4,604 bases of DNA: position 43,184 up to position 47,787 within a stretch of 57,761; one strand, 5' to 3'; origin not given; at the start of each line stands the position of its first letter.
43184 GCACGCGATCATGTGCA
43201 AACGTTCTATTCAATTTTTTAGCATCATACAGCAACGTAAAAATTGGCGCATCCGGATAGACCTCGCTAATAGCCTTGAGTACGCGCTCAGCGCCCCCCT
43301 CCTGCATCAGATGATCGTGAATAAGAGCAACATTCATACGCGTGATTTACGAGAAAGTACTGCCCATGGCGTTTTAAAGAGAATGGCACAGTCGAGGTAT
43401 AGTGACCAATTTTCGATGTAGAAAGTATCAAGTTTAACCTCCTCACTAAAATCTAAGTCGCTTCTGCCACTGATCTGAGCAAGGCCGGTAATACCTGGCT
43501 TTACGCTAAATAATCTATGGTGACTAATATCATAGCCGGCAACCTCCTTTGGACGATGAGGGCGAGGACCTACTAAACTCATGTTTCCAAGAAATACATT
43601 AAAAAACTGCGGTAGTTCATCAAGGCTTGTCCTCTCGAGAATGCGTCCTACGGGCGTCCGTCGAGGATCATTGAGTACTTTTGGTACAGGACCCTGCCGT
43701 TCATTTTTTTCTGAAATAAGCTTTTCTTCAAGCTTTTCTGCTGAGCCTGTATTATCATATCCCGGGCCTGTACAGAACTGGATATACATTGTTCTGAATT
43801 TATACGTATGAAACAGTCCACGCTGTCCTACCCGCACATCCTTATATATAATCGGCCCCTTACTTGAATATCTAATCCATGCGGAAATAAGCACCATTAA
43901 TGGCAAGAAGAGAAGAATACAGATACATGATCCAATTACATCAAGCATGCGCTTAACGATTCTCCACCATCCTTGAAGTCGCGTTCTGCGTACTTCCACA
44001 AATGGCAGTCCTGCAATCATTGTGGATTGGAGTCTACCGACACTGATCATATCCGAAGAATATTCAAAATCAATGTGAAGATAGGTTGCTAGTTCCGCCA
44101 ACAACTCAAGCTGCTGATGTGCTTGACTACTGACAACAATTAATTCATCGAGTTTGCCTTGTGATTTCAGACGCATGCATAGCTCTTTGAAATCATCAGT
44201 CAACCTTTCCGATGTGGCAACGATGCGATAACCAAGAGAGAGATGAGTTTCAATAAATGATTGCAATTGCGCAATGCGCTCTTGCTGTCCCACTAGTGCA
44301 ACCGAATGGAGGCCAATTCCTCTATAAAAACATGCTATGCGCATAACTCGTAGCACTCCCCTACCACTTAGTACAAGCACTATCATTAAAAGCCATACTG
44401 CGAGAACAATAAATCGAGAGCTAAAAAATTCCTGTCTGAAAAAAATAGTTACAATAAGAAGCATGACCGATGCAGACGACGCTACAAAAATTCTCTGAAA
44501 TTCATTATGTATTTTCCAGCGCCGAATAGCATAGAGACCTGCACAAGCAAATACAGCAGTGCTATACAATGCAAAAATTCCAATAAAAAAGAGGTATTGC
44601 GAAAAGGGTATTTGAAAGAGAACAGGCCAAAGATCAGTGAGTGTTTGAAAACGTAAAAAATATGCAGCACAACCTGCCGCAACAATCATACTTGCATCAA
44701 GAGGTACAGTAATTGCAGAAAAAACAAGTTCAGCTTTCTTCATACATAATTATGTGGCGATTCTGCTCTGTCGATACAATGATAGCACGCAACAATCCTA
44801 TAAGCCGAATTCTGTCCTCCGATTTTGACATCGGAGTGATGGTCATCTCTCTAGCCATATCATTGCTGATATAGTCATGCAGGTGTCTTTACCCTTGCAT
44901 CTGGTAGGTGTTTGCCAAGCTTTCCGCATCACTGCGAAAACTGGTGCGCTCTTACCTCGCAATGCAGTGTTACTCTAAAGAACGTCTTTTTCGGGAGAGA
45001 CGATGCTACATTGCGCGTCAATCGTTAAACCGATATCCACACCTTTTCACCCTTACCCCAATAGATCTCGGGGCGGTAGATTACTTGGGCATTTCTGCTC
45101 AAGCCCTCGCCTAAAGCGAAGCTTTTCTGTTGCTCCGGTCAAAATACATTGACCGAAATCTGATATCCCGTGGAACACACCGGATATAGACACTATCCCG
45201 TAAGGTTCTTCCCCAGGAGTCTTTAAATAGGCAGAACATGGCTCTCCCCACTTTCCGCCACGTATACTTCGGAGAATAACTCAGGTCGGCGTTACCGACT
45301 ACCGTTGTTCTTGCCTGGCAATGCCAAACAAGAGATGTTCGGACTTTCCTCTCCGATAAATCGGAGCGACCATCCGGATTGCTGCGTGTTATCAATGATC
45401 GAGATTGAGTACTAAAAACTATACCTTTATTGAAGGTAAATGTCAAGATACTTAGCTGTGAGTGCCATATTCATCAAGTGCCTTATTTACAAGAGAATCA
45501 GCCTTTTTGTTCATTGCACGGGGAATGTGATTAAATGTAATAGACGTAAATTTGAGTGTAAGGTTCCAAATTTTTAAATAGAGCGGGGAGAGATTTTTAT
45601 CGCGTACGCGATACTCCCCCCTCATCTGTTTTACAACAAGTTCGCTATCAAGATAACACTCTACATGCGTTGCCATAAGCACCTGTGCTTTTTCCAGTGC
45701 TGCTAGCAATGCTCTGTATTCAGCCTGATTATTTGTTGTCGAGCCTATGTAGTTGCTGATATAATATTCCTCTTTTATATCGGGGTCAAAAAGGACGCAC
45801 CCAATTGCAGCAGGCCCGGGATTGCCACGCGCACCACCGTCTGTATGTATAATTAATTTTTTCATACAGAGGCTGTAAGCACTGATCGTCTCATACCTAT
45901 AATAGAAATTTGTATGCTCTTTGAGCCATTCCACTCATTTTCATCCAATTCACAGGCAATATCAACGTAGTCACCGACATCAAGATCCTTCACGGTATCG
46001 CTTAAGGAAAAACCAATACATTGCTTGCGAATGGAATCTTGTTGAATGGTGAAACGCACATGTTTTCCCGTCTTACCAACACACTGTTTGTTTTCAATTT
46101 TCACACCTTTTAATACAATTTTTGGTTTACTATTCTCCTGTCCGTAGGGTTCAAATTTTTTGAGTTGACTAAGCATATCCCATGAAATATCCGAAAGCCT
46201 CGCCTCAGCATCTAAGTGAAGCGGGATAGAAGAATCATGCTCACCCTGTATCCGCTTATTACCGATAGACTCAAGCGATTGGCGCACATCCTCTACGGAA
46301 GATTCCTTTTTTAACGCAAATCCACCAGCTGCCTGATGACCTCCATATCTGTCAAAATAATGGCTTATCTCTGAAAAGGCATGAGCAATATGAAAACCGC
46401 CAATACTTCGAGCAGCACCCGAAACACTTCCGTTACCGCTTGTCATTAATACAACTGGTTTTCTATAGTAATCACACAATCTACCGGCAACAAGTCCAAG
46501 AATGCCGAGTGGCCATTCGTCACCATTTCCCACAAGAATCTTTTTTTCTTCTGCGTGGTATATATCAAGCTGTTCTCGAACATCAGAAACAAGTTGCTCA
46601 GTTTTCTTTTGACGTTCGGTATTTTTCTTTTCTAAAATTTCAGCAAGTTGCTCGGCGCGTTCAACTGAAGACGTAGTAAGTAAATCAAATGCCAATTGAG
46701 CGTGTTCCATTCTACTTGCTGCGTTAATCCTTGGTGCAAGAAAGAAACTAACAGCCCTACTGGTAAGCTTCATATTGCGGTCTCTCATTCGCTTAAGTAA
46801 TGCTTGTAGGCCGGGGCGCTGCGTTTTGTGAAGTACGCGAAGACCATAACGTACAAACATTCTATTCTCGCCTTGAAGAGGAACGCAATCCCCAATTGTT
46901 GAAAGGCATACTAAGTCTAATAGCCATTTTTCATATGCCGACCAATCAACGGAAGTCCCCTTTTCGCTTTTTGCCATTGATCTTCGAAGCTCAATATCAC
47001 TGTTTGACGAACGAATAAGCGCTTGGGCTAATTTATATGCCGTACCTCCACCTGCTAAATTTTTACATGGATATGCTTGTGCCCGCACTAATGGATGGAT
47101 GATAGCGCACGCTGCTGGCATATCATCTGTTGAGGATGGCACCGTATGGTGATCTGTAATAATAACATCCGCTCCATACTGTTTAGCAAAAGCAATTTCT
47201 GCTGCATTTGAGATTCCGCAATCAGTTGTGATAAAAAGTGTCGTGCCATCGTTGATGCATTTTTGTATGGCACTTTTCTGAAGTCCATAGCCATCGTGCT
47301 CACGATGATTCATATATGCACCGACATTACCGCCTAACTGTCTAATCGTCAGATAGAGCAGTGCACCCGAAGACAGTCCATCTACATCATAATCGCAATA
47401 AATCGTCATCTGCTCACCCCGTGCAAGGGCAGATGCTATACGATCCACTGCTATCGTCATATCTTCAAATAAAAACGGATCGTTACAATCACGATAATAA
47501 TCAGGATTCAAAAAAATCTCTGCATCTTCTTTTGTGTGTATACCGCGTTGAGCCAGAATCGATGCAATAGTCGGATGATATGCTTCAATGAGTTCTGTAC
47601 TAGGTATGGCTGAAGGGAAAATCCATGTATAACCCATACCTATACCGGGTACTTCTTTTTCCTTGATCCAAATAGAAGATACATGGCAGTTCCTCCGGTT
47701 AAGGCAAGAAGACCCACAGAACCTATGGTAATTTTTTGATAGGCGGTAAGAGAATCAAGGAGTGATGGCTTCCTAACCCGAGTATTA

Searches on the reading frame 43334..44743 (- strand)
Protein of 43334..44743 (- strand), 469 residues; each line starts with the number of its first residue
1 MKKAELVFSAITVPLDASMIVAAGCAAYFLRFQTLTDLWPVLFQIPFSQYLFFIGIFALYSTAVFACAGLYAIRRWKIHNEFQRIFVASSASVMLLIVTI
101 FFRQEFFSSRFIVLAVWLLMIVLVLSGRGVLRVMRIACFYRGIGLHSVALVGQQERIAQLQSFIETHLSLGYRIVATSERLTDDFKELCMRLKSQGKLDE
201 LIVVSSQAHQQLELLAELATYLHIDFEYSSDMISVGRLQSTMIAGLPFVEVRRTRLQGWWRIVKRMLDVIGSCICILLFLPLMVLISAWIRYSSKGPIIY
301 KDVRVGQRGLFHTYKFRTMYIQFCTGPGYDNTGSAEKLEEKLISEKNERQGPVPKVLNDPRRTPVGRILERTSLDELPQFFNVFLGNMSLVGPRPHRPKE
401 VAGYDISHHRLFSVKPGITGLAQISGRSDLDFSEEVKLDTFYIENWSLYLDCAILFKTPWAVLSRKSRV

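Call 19: search_protein_families(library=pfam, proteins=[window:43334-44743:-], max_evalue=0.001)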
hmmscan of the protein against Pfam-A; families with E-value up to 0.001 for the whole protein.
window:43334-44743:- (469 aa): 2 families
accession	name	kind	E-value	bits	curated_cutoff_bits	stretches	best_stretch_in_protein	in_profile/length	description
PF02397.22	Bac_transf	-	2.9e-57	193.5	27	1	264-463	1-178/179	Bacterial sugar transferase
PF13727.12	CoA_binding_3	-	7.8e-05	23.2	25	1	68-202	3-134/175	CoA-binding domain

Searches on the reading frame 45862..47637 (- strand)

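Call 19: search_protein_families(library=pfam, proteins=[window:45862-47637:-], max_evalue=0.001)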
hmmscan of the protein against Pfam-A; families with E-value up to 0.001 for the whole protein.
window:45862-47637:- (591 aa): 3 families
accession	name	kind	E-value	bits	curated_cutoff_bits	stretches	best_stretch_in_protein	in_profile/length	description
PF17768.7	RecJ_OB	-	1.6e-28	99.3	27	1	475-579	1-105/107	RecJ OB domain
PF01368.27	DHH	-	8.2e-18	65.3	28.1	1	77-218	2-114/125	DHH family, N-terminal domain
PF02272.25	DHHA1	-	2.3e-10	41.3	25.9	1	365-457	2-98/102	DHHA1 domain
